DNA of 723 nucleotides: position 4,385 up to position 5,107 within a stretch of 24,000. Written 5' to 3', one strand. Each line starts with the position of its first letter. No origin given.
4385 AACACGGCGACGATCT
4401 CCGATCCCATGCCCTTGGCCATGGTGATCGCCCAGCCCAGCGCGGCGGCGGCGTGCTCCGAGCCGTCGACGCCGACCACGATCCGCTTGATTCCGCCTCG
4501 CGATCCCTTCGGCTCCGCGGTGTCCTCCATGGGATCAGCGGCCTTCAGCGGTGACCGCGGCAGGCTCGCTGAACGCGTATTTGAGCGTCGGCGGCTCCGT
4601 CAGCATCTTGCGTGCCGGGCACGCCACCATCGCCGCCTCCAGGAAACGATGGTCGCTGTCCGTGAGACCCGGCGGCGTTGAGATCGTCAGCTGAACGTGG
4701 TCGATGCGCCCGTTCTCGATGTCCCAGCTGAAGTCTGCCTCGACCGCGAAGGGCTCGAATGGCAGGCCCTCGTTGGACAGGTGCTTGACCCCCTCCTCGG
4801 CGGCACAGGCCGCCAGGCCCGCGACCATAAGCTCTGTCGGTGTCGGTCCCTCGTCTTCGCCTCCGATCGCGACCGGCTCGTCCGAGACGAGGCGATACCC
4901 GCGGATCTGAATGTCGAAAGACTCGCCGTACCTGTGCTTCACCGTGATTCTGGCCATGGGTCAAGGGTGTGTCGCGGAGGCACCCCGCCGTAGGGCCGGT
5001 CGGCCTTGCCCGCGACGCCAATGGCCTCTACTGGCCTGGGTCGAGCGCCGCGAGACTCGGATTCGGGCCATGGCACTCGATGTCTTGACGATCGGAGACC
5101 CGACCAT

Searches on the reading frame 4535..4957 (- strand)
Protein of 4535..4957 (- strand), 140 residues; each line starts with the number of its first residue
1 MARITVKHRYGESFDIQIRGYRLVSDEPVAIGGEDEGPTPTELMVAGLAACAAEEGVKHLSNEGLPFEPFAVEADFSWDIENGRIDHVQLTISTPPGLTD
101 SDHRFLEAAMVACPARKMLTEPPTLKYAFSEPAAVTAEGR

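Call 15: search_protein_families(library=pfam, proteins=[window:4535-4957:-], max_evalue=0.01)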
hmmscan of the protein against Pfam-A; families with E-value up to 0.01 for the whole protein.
window:4535-4957:- (140 aa): 1 family
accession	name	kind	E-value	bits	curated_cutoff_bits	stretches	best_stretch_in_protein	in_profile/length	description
PF02566.24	OsmC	-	5.4e-14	52.9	27.5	1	33-126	1-98/100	OsmC-like protein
